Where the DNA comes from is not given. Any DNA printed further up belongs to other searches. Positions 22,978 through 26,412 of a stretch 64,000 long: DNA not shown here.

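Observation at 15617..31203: Extended porU-porV operon with non-canonical partners: possible undescribed T9SS accessory module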

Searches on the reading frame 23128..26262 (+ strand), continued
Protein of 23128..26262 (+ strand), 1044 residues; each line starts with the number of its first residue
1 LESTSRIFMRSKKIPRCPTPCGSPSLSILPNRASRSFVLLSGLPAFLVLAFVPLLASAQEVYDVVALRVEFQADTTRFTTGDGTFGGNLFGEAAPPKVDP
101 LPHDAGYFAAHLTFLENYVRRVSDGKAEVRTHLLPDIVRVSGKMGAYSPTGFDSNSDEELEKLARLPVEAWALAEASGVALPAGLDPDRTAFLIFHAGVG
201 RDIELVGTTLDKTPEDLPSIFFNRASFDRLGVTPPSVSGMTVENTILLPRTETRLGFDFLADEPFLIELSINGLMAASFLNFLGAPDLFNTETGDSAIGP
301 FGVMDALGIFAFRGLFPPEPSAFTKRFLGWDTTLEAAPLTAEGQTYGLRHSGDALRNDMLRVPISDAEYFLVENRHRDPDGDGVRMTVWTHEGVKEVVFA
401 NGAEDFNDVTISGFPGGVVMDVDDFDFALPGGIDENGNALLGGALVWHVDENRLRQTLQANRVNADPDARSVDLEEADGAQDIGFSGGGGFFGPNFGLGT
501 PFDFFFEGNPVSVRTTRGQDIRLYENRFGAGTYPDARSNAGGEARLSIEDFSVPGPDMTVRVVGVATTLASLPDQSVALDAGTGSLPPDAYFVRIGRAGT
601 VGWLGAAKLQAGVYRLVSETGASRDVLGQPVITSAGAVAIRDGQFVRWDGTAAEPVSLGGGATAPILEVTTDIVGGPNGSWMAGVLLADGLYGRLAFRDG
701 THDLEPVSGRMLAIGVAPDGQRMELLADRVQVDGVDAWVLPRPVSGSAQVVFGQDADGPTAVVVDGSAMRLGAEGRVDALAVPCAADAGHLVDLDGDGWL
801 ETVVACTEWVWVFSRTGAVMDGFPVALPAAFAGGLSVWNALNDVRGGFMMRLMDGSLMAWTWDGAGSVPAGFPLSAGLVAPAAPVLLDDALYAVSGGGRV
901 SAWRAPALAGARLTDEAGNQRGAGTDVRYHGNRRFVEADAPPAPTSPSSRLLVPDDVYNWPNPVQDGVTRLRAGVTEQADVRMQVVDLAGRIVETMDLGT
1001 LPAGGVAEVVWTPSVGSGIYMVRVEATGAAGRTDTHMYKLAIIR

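Call 11: find_related_loci(query=A1, collection=genome_contigs, flank=10000)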
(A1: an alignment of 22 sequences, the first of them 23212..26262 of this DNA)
Query A1 (1016 aa) in genome_contigs; peptide patterns used: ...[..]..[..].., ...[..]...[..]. (x = any residue, [..] = any of these).
600 stretches matched a pattern (row limit reached: there are more); 411 encode a relative of the query (tblastn E <= 1e-3); the best 80 are kept; 80 distinct loci.
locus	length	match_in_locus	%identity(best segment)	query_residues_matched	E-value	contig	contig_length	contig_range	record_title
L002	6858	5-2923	46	35-1016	0e+0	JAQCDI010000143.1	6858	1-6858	MAG: Bacteroidetes bacterium isolate casp15-mb.73 NODE_13316_length_6858_cov_0.057109, whole genome shotgun sequence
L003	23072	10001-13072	42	1-1016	0e+0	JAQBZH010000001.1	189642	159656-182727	MAG: Bacteroidetes bacterium isolate casp150-mb.57 NODE_79_length_189642_cov_0.194373, whole genome shotgun sequence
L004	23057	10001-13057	42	30-1016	0e+0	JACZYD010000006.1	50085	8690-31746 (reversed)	MAG: Bacteroidetes bacterium isolate B25T1L10 B25T1L10_NODE578, whole genome shotgun sequence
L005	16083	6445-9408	65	25-1016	0e+0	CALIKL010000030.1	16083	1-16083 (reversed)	MAG: uncultured bacterium isolate S1_Bin_Bin_34_sub_1 genome assembly, contig: c_000000333837, whole genome shotgun sequ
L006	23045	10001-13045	64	14-1016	0e+0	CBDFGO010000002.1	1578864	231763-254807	MAG: Rhodothermales bacterium isolate 28387fc5-9e00-4dd0-aba9-54588f9ed8d6 genome assembly, contig: contig_2, whole geno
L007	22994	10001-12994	62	30-1016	0e+0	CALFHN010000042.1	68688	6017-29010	MAG TPA_asm: uncultured Bacteroidetes bacterium isolate ERR2206786_bin.62_CONCOCT_v1.1_MAG genome assembly, contig: ERZ8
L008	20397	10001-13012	42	23-1016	0e+0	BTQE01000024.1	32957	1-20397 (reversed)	MAG: Rhodothermia bacterium BMS9Abin05 DNA, NODE_264_length_32957, whole genome shotgun sequence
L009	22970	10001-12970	63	34-1016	0e+0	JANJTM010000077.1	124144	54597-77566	MAG: Rhodothermales bacterium isolate RX1_metabat.bin.83 RX1_k141_908259, whole genome shotgun sequence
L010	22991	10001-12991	40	15-1016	0e+0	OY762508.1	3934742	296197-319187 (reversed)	MAG: Rhodothermales bacterium isolate 68d32973-4033-4094-87ac-516b823d41a0 genome assembly, chromosome: 1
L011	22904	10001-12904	37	12-1016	5e-180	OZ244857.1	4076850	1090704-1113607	MAG: Rhodothermales bacterium isolate e2e955bd-55ea-4ae9-ac84-c634e8e550e8 genome assembly, chromosome: 1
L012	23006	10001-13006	41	25-1016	0e+0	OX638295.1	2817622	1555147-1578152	MAG: Rhodothermales bacterium isolate 379627e8-994f-481d-907a-dd5b185e1f88 genome assembly, chromosome: 1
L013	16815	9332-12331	58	26-1016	4e-175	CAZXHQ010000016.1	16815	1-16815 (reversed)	MAG TPA_asm: uncultured Rhodothermales bacterium isolate SRP284430_co1_215 genome assembly, contig: NODE_2148_length_168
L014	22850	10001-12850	40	31-1016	1e-174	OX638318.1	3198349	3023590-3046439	MAG: Rhodothermales bacterium isolate 55cba9af-49f2-4dbc-822e-66a085d3a702 genome assembly, chromosome: 1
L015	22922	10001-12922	39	17-1016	9e-168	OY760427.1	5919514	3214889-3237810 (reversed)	MAG: Rhodothermales bacterium isolate 1504ddc0-b432-43e2-af37-a45191a88aeb genome assembly, chromosome: 1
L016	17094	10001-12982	52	30-1016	3e-158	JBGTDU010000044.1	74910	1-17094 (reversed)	MAG: Rubricoccaceae bacterium isolate JTS-RE150 k141_624683, whole genome shotgun sequence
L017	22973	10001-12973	56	30-1016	3e-155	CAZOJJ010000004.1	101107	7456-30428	MAG TPA_asm: uncultured Rhodothermales bacterium isolate SRP268622_co1_299 genome assembly, contig: NODE_269_length_1011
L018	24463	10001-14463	51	18-1016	2e-150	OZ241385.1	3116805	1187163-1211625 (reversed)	MAG: Rhodothermales bacterium isolate ca287509-31ff-4378-acd2-cec91d6888d7 genome assembly, chromosome: 1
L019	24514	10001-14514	53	34-1016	2e-148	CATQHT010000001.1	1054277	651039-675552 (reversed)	MAG: Rhodothermales bacterium isolate a7cc18d6-0ed0-4e83-aced-35ea7cdf15e7 genome assembly, contig: contig_1, whole geno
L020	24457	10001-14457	50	11-1016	8e-143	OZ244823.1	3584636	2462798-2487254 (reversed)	MAG: Rhodothermales bacterium isolate 9ce07578-5119-4228-8939-1a3e4132b483 genome assembly, chromosome: 1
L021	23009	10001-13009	52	34-1016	7e-137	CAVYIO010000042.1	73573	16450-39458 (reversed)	MAG: Rhodothermales bacterium isolate MFD03551.bin.2.116 genome assembly, contig: contig_81082, whole genome shotgun seq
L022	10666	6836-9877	42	34-1016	0e+0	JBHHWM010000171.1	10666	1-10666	MAG: Rhodothermales bacterium isolate S.2_sp2_bin.19 NODE_864_length_10666_cov_11.167562, whole genome shotgun sequence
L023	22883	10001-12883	45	19-1016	2e-135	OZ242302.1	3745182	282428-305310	MAG: Rhodothermales bacterium isolate 073f09b9-7bb2-4d87-bfd8-7931eea96a09 genome assembly, chromosome: 1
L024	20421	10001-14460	39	26-1016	5e-176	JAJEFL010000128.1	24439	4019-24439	MAG: Rhodothermales bacterium isolate p16x43bins.4 k141_68859, whole genome shotgun sequence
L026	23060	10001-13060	32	22-1016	1e-128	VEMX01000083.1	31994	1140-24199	MAG: Balneolaceae bacterium isolate MES10 c_000000000515, whole genome shotgun sequence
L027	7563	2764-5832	34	36-1016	6e-124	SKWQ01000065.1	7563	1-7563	MAG: Balneolales bacterium isolate CSSed162cmB_212 CSSed16-2cmB-43316, whole genome shotgun sequence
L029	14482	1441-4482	32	36-1016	7e-121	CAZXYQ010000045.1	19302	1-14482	MAG TPA_asm: uncultured Rhodohalobacter sp. isolate binchicken_co32_325 genome assembly, contig: NODE_4271_length_19302_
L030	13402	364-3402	31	30-1016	4e-119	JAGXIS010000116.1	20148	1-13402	MAG: Bacteroidetes bacterium isolate LH_M91 k141_1038555, whole genome shotgun sequence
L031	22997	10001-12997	44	35-1014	7e-118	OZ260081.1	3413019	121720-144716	MAG: Balneola sp. isolate K1488-mx-bin04 genome assembly, chromosome: 1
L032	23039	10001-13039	33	31-1016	7e-117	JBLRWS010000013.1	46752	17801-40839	MAG: Balneolaceae bacterium isolate TamC05-17 NODE_399_length_46752_cov_7.885303, whole genome shotgun sequence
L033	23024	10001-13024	43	35-1016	1e-116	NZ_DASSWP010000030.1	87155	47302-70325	MAG: Gracilimonas sp. isolate SMAG_U626 k141_1294958, whole genome shotgun sequence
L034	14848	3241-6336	42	27-1016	1e-115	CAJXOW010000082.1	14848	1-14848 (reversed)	MAG TPA_asm: uncultured Balneolaceae bacterium isolate SRR6201613_bin.7_MetaBAT_v2.12.1_MAG genome assembly, contig: NOD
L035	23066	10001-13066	33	35-1016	4e-114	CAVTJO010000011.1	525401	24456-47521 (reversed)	MAG: uncultured Bacteroidetes bacterium isolate MFD05942.bin.1.467 genome assembly, contig: contig_29679, whole genome s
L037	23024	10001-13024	42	35-1016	1e-111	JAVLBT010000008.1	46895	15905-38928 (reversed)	MAG: Gracilimonas sp. isolate Uz-K11-15 NODE_8_length_46895_cov_3.660494, whole genome shotgun sequence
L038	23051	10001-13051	45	33-1016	3e-111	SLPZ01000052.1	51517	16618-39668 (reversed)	MAG: Balneolaceae bacterium isolate CSSed165cm_514 CSSed16-5cm-562, whole genome shotgun sequence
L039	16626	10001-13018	32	36-1016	2e-121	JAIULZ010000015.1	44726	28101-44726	MAG: Balneolales bacterium isolate PBR18_bin03A bin03A.contig0014, whole genome shotgun sequence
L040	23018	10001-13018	43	36-1016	4e-115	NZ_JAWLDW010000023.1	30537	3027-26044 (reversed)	MAG: Rhodohalobacter sp. isolate 20BLK6-1.bin.15 NODE_1234_length_30537_cov_15.637854, whole genome shotgun sequence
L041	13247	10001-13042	43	30-1016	5e-109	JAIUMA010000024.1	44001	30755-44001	MAG: Balneolia bacterium isolate PBR18_bin04A bin04A.contig0023, whole genome shotgun sequence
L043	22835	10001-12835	29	27-1007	8e-108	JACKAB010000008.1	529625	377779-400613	MAG: Ignavibacteriales bacterium isolate HK-STAS-BACT-79 HK-STAS-BACT-79_8, whole genome shotgun sequence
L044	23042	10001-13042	43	36-1016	1e-106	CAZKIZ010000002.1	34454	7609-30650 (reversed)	MAG TPA_asm: uncultured Rhodohalobacter sp. isolate SRP201947_co1_251 genome assembly, contig: NODE_245_length_34454_cov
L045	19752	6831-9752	29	36-1016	2e-106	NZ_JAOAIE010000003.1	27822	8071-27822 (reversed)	MAG: Ignavibacterium album isolate SKW81 k141_1455541, whole genome shotgun sequence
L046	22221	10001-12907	29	36-1016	1e-105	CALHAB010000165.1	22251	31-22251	MAG: uncultured Ignavibacterium sp. isolate R1_Bin_MAXBIN__024_1 genome assembly, contig: c_000000075540, whole genome s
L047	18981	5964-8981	42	36-1016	9e-106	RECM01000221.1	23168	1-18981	MAG: Balneolaceae bacterium isolate DLM2.Bin41 NODE_2684_length_23168_cov_8.20101, whole genome shotgun sequence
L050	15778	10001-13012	40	36-1016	2e-105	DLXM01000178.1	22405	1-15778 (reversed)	MAG TPA_asm: Bacteroidetes bacterium isolate UBA11400 contig_197235, whole genome shotgun sequence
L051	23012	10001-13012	39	35-1016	8e-106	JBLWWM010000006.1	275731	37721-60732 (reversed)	MAG: Balneola sp. isolate EA15-01 A15.005.metabat.2RE.5K@6, whole genome shotgun sequence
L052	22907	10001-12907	29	36-1016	5e-105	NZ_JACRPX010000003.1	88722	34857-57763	MAG: Ignavibacterium album isolate NC_groundwater_1998_Pr3_S-0.65um_35_12 SR2-18-Sp65_coassembly_scaffold_44428, whole g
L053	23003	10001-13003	30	35-1016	1e-104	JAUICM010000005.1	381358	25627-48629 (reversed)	MAG: Rhodothermia bacterium isolate 7_bin.32 NODE_45_length_381358_cov_2.094977, whole genome shotgun sequence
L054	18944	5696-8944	42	36-1016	4e-104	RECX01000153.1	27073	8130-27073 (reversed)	MAG: Balneolaceae bacterium isolate DLM2.Bin66 NODE_2002_length_27073_cov_12.2779, whole genome shotgun sequence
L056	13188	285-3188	29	36-1016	9e-102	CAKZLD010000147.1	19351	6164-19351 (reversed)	MAG TPA_asm: uncultured Ignavibacterium sp. isolate SRR5214706_bin.122_CONCOCT_v1.1_MAG genome assembly, contig: ERZ1744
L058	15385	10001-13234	39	35-1016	1e-98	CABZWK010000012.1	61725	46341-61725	MAG: uncultured Balneola sp. isolate AG-896-N14 genome assembly, contig: AG-896-N14_NODE_12, whole genome shotgun sequen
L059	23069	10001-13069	40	28-1016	2e-98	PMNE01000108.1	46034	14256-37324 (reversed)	MAG: Ignavibacteriae bacterium isolate fen_1260 73.20100900_E3D.23_contig_1355, whole genome shotgun sequence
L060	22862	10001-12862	29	34-1016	1e-97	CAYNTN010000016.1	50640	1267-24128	MAG TPA_asm: uncultured Ignavibacteriaceae bacterium isolate SRP173033_co3_149 genome assembly, contig: NODE_625_length_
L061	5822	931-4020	41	36-1016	3e-97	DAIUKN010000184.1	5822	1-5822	MAG TPA_asm: Bacteroidota bacterium isolate CTOTU26107 NODE_11538_length_5822_cov_3.829894, whole genome shotgun sequenc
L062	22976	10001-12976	41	25-1016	1e-96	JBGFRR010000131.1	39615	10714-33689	MAG: Bacteroidota bacterium isolate BA1A45.2019.Bin.9 NODE_1215_length_39615_cov_27.943460, whole genome shotgun sequenc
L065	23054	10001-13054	39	34-1016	1e-95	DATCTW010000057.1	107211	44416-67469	MAG TPA_asm: Ignavibacteria bacterium isolate SMAG_U7341 k141_4876, whole genome shotgun sequence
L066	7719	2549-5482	42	36-1016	4e-95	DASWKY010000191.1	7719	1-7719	MAG TPA_asm: Bacteroidota bacterium isolate SMAG_U2934 k141_3196972, whole genome shotgun sequence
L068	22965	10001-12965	40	36-1016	1e-94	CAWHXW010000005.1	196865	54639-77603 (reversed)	MAG: Ignavibacteriota bacterium isolate MFD01476.bin.1.150 genome assembly, contig: contig_47811, whole genome shotgun s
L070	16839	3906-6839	42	36-1016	4e-93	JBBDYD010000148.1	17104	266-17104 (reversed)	MAG: Bacteroidota bacterium isolate LejiaD_53_15 Lejia_D_5332_length_17104_cov_9, whole genome shotgun sequence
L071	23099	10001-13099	41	36-1016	3e-92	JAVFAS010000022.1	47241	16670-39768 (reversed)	MAG: Bacteroidota bacterium isolate BF4_97 NODE_2116_length_47241_cov_8.083627_Biofilm4, whole genome shotgun sequence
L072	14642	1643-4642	32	7-1016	8e-107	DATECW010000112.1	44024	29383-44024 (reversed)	MAG TPA_asm: Bacteroidota bacterium isolate SMAG_U8282 k141_1381250, whole genome shotgun sequence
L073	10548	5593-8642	41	28-1016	3e-91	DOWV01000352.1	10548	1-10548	MAG TPA_asm: Bacteroidetes bacterium isolate UBA9647 contig_46037, whole genome shotgun sequence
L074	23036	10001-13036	40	36-1016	3e-90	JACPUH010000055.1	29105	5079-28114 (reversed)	MAG: Ignavibacteriales bacterium isolate NC_groundwater_753_Ag_S-0.1um_55_13 JBCH_GD18_4_SO1_S176_scaffold_408504, whole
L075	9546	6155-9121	38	23-1016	1e-90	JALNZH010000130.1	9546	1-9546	MAG: Bacteroidetes bacterium isolate SO_2017_GW3 bin 7 scaffold_3535_c1_OW296A_2017, whole genome shotgun sequence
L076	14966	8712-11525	37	36-1016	9e-89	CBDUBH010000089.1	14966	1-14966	MAG TPA_asm: uncultured Melioribacteraceae bacterium isolate ERR2431955_binner123_Refined_67 genome assembly, contig: ER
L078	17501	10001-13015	39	29-1016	6e-88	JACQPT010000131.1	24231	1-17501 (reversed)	MAG: Ignavibacteriales bacterium isolate NC_groundwater_1314_Ag_S-0.2um_51_42 S_p2_S4_coassembly_k141_2064575, whole gen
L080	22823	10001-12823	37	25-1005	4e-87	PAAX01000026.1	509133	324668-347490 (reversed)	MAG: Ignavibacteriae bacterium isolate NAT134 MHASMcontig_966492, whole genome shotgun sequence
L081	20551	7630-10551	30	29-1016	7e-110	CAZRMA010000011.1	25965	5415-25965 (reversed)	MAG TPA_asm: uncultured Ignavibacteriaceae bacterium isolate SRP214966_co3_129 genome assembly, contig: NODE_2247_length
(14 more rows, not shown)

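Call 20: search_solved_structures(query=A1, max_evalue=1)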
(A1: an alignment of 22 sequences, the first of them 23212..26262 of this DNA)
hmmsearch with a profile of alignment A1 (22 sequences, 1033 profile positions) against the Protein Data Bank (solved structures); distinct sequences matched with E-value up to 1: 15.
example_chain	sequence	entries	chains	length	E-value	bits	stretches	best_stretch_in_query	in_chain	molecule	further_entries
6vp8_C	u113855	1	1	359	0.025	15.7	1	563-812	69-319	Leucine-rich repeat serine/threonine-protein kinase 2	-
6dlo_B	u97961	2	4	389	0.032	15.4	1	564-812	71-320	Leucine-rich repeat serine/threonine-protein kinase 2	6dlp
9c61_A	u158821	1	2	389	0.048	14.8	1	564-812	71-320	Non-specific serine/threonine protein kinase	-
5m11_A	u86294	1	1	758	0.26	12.4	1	943-1033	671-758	Immunoreactive 84kD antigen PG93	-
8tzg_A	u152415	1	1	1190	0.35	12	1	564-812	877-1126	Leucine-rich repeat serine/threonine-protein kinase 2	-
8txz_A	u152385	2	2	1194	0.36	11.9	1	564-812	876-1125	Leucine-rich repeat serine/threonine-protein kinase 2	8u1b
8tzc_A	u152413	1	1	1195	0.36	11.9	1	564-812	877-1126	Leucine-rich repeat serine/threonine-protein kinase 2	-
9dmi_A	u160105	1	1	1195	0.36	11.9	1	564-812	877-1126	Leucine-rich repeat serine/threonine-protein kinase 2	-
6vp8_A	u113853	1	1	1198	0.36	11.9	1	564-812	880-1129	Leucine-rich repeat serine/threonine-protein kinase 2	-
6vno_A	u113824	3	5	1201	0.36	11.9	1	564-812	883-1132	Leucine-rich repeat serine/threonine-protein kinase 2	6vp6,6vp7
8fo7_C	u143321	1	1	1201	0.54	11.3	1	564-812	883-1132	Leucine-rich repeat serine/threonine-protein kinase 2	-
6emk_B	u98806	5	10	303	0.63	11.1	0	833-960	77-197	Target of rapamycin complex subunit LST8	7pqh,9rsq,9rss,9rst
9cho_A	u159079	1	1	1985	0.76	10.9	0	564-812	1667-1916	Leucine-rich repeat serine/threonine-protein kinase 2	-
9y68_A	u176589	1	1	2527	0.86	10.7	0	564-812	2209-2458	Leucine-rich repeat serine/threonine-protein kinase 2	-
9y67_A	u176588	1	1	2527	0.86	10.7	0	564-812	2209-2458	Leucine-rich repeat serine/threonine-protein kinase 2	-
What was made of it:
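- The best PDB sequence match of the CTD region is PorZ 5M11, but it is weak, E = 0.26 (call 20).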
